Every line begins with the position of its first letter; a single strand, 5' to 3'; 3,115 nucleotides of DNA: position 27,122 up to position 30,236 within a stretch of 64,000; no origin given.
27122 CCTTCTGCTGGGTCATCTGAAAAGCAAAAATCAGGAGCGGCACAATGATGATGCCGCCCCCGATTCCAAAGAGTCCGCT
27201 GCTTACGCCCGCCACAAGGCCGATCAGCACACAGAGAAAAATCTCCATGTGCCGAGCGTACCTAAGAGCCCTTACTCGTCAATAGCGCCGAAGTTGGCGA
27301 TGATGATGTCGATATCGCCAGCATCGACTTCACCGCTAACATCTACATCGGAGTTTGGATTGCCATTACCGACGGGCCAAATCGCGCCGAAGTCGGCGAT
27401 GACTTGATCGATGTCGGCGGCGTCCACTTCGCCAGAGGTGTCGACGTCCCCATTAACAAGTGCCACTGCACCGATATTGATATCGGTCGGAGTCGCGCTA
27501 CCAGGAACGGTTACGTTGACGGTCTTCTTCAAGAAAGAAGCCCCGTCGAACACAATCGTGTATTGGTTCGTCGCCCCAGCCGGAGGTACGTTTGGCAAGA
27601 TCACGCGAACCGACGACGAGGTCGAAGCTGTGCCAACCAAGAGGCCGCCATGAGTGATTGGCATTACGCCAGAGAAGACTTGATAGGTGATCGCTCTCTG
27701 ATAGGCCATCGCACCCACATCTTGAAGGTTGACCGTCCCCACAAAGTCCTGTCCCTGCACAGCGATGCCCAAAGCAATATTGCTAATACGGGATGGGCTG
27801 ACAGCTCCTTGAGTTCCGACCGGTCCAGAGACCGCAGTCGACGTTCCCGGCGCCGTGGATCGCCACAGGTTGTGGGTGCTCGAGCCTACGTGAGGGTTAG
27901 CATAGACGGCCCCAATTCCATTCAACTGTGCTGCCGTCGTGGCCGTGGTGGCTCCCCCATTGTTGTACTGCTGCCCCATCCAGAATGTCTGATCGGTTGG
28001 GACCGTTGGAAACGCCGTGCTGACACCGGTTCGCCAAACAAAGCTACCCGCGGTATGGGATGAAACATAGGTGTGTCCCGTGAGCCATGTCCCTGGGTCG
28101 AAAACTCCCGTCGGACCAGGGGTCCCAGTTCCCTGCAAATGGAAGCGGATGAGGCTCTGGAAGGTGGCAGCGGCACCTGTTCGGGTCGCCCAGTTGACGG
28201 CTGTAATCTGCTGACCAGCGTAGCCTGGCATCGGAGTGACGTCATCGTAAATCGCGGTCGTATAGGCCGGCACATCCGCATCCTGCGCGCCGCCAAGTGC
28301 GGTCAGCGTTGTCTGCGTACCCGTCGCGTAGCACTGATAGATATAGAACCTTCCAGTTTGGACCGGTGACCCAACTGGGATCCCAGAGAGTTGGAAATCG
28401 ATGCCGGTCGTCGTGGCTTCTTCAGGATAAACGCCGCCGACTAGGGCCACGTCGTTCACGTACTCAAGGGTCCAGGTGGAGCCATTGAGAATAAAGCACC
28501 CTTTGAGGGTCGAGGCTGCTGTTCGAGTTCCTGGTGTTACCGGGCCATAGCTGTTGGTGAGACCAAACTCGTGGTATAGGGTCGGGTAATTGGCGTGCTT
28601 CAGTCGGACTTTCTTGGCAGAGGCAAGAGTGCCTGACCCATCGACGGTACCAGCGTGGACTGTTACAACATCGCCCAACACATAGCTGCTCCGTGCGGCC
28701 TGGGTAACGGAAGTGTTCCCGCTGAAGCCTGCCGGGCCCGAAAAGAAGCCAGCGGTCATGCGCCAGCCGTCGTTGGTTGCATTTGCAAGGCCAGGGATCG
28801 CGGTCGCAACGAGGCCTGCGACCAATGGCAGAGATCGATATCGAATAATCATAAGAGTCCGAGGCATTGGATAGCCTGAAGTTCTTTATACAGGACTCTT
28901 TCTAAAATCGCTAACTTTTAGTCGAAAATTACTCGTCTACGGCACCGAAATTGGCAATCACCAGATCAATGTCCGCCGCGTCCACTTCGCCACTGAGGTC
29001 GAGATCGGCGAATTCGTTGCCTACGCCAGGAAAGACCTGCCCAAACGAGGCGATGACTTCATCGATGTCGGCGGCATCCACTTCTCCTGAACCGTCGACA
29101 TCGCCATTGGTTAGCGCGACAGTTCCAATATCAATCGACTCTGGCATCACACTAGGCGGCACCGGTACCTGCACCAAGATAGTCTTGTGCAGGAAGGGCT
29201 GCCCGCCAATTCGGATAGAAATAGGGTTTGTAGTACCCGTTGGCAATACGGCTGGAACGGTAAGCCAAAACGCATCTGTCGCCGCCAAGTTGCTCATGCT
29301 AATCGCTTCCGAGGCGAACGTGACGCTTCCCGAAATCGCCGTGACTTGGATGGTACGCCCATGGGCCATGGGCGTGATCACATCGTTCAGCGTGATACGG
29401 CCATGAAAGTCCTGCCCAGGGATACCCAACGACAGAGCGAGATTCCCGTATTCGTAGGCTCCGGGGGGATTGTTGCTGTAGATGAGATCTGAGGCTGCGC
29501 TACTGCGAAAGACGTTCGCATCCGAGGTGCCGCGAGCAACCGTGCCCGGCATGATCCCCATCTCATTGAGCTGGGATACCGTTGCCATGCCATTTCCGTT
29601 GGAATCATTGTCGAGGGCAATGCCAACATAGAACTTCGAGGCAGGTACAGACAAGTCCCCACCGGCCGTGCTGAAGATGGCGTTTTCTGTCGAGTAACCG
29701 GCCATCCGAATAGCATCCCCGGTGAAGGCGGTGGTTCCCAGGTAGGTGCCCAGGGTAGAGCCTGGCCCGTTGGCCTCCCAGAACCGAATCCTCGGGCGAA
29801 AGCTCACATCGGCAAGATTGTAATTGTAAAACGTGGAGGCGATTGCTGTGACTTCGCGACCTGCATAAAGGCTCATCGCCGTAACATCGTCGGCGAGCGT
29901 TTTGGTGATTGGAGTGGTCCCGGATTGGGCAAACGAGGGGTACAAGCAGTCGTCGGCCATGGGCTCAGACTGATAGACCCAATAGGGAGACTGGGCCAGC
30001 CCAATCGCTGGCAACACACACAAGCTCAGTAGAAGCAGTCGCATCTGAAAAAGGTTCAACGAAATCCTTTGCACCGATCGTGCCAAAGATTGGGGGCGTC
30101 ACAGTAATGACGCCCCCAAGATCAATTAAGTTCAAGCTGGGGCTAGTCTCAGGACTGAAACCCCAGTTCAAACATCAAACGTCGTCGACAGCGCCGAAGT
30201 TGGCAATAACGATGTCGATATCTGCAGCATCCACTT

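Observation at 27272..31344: Family of secreted proteins sharing a conserved C-terminal cassette ending in a tandem dockerin-type Ca-binding repeat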

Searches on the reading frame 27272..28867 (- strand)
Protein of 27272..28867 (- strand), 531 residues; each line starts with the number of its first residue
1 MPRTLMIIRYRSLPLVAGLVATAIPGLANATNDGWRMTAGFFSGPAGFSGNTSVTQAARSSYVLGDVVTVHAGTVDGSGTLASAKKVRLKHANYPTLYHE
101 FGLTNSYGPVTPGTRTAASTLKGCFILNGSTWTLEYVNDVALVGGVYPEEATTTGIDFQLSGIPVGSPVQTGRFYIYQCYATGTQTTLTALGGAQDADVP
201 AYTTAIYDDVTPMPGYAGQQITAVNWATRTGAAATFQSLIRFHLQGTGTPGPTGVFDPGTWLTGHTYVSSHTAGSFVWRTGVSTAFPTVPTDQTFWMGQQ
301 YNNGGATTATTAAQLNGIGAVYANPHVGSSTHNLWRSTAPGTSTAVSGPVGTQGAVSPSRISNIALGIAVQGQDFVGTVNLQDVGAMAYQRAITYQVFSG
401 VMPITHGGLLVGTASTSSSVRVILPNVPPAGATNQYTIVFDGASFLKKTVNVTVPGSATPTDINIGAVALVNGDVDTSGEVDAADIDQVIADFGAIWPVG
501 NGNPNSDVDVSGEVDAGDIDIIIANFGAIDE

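Call 3: search_protein_families(library=pfam, proteins=[window:27272-28867:-], max_evalue=1)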
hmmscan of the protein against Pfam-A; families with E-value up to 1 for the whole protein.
window:27272-28867:- (531 aa): 1 family
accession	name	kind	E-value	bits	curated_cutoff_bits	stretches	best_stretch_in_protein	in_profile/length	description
PF00404.24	Dockerin_1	-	0.0021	18.7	22.9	1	473-525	2-55/57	Dockerin type I domain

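Call 7: search_protein_families(library=ncbifam, proteins=[window:27272-28867:-], max_evalue=0.1)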
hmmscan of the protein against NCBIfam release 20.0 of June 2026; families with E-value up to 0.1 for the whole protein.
window:27272-28867:- (531 aa): 0 families

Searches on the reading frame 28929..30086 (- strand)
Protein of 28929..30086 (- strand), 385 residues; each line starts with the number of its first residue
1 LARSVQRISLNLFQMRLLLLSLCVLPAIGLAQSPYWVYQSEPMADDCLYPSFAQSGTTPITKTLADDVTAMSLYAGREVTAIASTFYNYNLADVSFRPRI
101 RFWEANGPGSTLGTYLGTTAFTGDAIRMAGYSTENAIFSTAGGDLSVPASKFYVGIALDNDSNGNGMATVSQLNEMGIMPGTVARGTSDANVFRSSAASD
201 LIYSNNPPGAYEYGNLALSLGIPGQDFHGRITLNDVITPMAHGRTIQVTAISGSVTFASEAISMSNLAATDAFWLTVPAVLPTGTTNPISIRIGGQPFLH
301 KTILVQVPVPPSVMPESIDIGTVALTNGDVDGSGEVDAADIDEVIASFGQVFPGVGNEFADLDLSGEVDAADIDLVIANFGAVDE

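Call 3: search_protein_families(library=pfam, proteins=[window:28929-30086:-], max_evalue=1)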
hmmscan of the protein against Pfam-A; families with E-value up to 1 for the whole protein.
window:28929-30086:- (385 aa): 1 family
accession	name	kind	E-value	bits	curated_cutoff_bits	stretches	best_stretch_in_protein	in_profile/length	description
PF00404.24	Dockerin_1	-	1e-06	29.3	22.9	1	328-379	2-55/57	Dockerin type I domain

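Call 7: search_protein_families(library=ncbifam, proteins=[window:28929-30086:-], max_evalue=0.1)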
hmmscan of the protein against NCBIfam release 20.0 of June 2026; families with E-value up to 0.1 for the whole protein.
window:28929-30086:- (385 aa): 0 families

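Call 8: find_homologous_proteins(query=window:28929-30086:-)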
Query window:28929-30086:- (385 aa): 270 proteins with E <= 0.001 among 8000 candidates; the best 120 are listed.
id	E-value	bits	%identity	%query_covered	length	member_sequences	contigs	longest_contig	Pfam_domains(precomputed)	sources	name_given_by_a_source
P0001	5.2e-240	814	100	96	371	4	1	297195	PF00404.25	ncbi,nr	ncbi:MAG: hypothetical protein JNK63_03565 [Chthonomonas sp.]|nr:hypothetical protein [Chthonomonas 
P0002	1.0e-178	612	73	97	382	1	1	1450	-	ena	-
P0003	1.5e-141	490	61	96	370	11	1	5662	-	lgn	-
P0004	5.5e-111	390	53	93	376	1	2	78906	PF00404.25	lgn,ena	-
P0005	5.9e-111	389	70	67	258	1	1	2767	PF00404.25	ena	-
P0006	3.5e-101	357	48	96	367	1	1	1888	-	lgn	-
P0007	2.5e-77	279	44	93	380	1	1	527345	PF00404.25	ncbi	-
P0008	1.2e-75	273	44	93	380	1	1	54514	-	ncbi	-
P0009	2.6e-61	226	42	92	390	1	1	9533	-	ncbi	-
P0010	1.7e-51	194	39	96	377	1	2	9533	-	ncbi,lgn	-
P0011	5.2e-43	166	35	97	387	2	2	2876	PF00404.25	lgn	-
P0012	1.5e-41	161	38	86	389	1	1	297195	-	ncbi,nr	ncbi:MAG: hypothetical protein JNK63_03570 [Chthonomonas sp.]|nr:hypothetical protein [Chthonomonas 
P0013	6.2e-41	159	35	96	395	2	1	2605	PF00404.25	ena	-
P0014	1.1e-40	158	36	85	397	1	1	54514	PF00404.25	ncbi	-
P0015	3.4e-40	157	35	96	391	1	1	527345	-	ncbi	-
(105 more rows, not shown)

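Call 25: find_encoding_contigs(protein=P0001, flank=10000, max_places=3)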
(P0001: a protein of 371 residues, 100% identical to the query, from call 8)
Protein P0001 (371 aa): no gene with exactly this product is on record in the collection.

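Call 38: search_protein_families(library=pfam, alignment_id=A4, max_evalue=0.001)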
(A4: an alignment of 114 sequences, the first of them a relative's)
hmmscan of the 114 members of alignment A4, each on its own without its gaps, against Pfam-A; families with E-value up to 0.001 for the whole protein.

A. member 1, P0001 (371 aa): 1 family
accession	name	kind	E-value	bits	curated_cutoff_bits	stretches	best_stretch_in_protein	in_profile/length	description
PF00404.24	Dockerin_1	-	9.3e-07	29.4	22.9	1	314-365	2-55/57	Dockerin type I domain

B. families by the number of members that match (of 114 scanned): 12 families
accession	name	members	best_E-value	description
PF00404.24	Dockerin_1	65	4.3e-08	Dockerin type I domain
PF00413.30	Peptidase_M10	3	4.8e-16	Matrixin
PF04151.21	PPC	3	4.4e-05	Bacterial pre-peptidase C-terminal domain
PF04862.18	DUF642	2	4.2e-11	Protein of unknown function (DUF642)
PF13385.13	Laminin_G_3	2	1.9e-06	Concanavalin A-like lectin/glucanases superfamily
PF07995.17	GSDH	1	1.7e-24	Glucose / Sorbosone dehydrogenase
PF22825.2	HpiC1-like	1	9.4e-21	HpiC1 cyclase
PF00052.24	Laminin_B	1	9.3e-08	Laminin B (Domain IV)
PF07676.18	PD40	1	5.3e-07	WD40-like Beta Propeller Repeat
PF14741.12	GH114_assoc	1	0.00035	N-terminal glycosyl-hydrolase-114-associated domain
PF21915.3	Sputnik_MCP_1st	1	0.00045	Sputnik virophage major capsid protein 1st domain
PF03423.18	CBM_25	1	0.00081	Carbohydrate binding domain (family 25)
